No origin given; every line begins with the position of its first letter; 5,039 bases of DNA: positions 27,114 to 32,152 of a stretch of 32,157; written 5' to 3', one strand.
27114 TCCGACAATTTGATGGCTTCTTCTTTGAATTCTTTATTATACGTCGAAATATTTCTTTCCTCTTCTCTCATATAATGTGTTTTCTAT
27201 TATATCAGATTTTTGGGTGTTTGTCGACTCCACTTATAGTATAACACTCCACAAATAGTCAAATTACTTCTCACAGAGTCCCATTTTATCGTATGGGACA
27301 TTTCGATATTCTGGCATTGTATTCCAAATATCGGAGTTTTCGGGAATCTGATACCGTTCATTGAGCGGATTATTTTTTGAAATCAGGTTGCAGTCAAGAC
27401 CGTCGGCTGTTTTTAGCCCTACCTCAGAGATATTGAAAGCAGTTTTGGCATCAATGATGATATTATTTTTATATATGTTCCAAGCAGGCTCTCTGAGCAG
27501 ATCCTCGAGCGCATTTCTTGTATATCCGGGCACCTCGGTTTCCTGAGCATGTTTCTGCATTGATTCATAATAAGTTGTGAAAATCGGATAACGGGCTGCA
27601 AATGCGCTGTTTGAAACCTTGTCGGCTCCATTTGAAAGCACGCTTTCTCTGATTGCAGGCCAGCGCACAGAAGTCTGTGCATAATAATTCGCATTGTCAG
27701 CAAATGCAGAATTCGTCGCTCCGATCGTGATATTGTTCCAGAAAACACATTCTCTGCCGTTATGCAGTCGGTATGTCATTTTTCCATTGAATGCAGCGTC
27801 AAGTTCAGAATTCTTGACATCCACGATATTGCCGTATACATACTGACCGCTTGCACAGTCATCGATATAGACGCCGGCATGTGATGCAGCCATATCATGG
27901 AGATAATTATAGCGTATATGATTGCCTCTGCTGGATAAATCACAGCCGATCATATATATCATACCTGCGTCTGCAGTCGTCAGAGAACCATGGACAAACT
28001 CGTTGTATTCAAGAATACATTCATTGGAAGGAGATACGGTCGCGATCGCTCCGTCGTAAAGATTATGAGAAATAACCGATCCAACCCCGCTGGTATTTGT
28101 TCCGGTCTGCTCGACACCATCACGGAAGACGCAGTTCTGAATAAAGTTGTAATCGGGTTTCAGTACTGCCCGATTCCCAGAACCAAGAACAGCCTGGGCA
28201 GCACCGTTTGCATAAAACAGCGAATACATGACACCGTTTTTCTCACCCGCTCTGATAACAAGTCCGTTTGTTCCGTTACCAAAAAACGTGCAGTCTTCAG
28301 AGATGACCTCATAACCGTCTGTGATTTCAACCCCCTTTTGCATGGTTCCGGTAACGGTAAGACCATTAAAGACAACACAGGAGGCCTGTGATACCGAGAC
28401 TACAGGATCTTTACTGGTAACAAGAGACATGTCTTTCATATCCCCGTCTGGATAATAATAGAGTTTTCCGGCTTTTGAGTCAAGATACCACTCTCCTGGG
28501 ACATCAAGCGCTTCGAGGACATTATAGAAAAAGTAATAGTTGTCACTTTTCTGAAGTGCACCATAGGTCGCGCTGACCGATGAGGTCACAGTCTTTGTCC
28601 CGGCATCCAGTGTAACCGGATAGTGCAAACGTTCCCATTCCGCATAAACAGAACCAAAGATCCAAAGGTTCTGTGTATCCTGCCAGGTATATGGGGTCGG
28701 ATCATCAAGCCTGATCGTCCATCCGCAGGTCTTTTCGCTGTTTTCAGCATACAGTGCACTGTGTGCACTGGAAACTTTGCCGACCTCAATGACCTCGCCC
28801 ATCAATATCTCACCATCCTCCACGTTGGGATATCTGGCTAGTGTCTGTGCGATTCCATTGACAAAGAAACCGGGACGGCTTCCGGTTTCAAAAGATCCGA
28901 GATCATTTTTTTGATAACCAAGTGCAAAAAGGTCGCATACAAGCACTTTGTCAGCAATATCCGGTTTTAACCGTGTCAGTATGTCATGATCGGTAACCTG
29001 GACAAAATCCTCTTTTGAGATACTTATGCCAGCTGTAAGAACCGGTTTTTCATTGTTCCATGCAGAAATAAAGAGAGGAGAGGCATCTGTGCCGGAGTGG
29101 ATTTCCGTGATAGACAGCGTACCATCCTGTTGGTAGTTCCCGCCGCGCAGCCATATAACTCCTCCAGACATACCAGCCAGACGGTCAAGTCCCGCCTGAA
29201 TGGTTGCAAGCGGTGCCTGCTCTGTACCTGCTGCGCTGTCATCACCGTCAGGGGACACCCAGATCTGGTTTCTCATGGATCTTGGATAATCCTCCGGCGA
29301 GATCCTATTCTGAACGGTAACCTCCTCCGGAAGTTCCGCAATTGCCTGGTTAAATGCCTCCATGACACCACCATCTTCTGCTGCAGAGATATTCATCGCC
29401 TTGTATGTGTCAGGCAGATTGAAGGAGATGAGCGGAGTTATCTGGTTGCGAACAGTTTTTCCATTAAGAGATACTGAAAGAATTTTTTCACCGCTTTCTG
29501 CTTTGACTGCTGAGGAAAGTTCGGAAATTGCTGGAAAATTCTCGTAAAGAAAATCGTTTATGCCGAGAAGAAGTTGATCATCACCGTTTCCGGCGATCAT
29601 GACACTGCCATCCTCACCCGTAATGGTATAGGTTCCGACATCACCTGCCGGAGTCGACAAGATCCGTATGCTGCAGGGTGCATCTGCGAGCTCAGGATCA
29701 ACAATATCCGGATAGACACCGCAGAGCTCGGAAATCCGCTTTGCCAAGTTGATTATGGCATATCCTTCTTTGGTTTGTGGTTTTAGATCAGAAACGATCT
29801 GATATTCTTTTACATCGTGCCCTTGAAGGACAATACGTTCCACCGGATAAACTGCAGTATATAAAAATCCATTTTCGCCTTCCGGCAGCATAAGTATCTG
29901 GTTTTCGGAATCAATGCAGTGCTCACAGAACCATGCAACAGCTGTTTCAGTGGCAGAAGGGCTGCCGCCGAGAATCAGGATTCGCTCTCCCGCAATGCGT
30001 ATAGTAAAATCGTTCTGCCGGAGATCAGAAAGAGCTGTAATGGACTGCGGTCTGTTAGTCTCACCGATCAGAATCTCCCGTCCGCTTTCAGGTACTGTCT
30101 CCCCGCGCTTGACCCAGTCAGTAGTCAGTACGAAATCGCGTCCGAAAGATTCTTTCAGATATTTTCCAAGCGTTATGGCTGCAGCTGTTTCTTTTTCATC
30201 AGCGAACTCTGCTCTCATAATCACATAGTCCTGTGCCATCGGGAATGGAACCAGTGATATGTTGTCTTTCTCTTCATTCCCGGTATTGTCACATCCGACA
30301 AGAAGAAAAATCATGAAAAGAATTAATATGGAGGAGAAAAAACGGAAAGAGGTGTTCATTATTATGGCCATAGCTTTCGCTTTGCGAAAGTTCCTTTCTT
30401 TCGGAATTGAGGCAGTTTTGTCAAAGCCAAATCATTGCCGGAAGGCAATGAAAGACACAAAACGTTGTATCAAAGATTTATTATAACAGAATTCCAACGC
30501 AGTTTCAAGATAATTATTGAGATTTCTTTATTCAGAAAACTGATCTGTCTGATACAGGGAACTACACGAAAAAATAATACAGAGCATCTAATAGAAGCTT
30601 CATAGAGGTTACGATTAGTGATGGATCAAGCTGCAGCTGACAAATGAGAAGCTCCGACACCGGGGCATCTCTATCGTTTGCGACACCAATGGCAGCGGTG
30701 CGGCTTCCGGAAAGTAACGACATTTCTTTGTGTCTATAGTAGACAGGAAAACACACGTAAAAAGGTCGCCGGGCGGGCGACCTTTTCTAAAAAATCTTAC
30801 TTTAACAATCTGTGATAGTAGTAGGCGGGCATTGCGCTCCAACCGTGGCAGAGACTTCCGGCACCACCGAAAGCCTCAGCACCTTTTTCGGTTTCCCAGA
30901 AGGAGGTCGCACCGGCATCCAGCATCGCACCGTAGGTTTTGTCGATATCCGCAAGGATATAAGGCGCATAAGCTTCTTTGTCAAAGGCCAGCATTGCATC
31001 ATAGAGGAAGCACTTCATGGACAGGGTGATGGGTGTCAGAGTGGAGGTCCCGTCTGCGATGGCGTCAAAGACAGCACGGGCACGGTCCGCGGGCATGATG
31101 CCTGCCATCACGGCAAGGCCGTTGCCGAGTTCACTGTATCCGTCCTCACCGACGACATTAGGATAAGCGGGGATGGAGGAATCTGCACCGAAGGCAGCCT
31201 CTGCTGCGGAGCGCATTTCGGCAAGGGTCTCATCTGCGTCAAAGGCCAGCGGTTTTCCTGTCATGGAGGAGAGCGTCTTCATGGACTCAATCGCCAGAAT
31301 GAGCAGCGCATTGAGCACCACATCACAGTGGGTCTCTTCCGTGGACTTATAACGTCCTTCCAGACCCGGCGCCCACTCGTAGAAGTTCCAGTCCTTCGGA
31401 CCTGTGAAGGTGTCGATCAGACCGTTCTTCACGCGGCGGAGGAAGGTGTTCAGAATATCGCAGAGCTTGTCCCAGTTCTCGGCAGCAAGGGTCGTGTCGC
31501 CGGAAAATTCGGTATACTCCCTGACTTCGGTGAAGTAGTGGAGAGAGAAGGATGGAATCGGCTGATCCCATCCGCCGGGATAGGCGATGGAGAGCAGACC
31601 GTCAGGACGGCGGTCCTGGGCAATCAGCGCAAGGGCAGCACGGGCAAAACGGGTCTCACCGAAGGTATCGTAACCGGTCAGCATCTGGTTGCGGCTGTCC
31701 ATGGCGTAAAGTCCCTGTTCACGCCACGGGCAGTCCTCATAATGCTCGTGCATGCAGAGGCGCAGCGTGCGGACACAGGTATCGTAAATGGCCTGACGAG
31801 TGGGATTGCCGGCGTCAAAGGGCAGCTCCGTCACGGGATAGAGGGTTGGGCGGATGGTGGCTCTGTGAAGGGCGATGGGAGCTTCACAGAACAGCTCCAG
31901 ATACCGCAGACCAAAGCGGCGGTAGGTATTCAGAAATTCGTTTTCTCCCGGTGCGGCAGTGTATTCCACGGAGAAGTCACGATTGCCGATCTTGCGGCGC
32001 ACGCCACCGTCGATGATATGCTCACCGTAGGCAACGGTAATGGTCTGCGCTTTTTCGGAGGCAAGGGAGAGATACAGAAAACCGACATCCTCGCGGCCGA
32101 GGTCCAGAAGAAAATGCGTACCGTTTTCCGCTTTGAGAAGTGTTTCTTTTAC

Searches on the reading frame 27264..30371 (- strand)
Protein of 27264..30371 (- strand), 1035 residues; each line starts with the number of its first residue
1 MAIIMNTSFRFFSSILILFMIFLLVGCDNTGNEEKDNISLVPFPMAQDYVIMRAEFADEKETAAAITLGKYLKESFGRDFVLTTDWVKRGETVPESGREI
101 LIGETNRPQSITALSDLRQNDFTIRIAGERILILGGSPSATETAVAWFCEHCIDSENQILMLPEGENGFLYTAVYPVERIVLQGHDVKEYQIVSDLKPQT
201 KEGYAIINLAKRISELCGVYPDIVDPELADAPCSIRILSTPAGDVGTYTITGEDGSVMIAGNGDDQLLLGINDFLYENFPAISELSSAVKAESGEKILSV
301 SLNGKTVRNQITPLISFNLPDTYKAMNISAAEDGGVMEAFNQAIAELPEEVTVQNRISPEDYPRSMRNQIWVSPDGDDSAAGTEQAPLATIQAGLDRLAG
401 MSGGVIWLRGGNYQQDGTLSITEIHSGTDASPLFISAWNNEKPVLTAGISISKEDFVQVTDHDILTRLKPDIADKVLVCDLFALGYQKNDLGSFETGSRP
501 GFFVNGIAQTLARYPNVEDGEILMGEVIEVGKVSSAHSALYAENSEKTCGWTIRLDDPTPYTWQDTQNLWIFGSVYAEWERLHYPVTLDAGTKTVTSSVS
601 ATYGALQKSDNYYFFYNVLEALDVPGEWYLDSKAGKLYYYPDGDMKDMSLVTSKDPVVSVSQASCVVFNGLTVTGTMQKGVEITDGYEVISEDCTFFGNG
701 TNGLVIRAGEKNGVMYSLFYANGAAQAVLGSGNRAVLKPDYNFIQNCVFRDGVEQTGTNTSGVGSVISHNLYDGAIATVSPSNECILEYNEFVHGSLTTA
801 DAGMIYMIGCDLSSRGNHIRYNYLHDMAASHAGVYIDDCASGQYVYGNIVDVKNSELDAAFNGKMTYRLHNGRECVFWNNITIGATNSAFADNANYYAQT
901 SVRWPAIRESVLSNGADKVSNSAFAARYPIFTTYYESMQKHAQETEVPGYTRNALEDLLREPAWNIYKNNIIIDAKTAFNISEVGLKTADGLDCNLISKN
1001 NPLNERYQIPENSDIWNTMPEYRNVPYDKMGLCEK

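Call 13: search_protein_families(library=pfam, proteins=[window:27264-30371:-], max_evalue=0.001)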
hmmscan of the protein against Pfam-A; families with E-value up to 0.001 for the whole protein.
window:27264-30371:- (1035 aa): 2 families
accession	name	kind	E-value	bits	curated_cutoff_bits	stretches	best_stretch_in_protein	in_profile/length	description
PF21231.2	GH141_M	-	2.7e-06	27.8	27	1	609-641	123-155/156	GH141 insertion domain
PF13229.12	Beta_helix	-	5.1e-05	23.4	25.9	0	666-848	11-156/158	Right handed beta helix region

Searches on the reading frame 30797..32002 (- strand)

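Call 13: search_protein_families(library=pfam, proteins=[window:30797-32002:-], max_evalue=0.001)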
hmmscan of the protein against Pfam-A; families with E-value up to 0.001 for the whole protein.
window:30797-32002:- (401 aa): 1 family
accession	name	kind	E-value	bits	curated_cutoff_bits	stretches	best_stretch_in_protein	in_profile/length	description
PF17389.8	Bac_rhamnosid6H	-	3.7e-23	82.8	24.5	1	62-398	6-337/339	Bacterial alpha-L-rhamnosidase 6 hairpin glycosidase domain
